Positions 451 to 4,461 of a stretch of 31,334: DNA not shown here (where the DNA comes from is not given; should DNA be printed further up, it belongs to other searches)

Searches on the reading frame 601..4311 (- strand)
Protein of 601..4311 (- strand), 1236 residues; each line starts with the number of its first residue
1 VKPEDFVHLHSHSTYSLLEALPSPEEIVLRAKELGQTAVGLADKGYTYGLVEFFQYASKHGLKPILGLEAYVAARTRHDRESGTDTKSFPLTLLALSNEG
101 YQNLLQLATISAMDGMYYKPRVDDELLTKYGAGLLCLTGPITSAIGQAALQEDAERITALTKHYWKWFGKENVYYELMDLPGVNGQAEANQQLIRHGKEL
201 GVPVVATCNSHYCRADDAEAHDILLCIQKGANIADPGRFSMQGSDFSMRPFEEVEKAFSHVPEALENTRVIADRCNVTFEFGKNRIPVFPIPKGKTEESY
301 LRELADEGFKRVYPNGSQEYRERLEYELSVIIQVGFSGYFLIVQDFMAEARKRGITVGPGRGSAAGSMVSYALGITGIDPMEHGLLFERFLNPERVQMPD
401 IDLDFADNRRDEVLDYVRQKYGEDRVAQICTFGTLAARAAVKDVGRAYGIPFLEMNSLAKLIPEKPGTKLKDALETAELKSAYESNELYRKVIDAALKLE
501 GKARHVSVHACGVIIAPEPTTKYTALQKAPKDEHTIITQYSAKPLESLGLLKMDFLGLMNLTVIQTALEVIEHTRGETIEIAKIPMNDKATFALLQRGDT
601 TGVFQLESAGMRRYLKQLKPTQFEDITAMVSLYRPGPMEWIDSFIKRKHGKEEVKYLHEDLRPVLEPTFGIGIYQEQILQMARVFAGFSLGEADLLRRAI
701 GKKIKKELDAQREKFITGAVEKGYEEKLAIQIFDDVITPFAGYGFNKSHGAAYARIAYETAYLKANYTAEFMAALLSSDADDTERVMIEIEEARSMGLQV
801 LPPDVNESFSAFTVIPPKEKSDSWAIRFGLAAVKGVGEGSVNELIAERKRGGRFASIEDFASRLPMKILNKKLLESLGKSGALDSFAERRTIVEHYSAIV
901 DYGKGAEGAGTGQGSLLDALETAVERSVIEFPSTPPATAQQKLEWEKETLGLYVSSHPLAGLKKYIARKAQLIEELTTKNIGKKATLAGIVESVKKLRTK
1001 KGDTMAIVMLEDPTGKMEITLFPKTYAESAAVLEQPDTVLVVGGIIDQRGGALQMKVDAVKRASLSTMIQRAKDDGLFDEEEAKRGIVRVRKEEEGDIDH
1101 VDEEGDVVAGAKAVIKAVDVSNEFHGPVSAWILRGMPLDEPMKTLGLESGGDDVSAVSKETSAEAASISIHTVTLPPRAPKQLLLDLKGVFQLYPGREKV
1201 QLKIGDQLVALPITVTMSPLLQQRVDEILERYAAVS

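Call 10: search_protein_families(library=pfam, proteins=[window:601-4311:-], max_evalue=0.001)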
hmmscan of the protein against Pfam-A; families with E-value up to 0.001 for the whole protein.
window:601-4311:- (1236 aa): 5 families
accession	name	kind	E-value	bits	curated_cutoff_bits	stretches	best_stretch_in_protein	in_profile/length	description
PF07733.18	DNA_pol3_alpha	-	2.6e-101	339.1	23.9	1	299-557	1-260/260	Bacterial DNA polymerase III alpha NTPase domain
PF17657.6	DNA_pol3_finger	-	3.5e-65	218.8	22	1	560-723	1-166/166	Bacterial DNA polymerase III alpha subunit finger domain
PF02811.25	PHP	-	2.5e-40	138.9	26.4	1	8-179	1-163/164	PHP domain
PF14579.12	HHH_6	-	1.9e-26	92.5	25.6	1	797-890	1-87/90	Helix-hairpin-helix motif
PF01336.31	tRNA_anti-codon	-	3.7e-09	36.8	27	1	986-1061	2-73/75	OB-fold nucleic acid binding domain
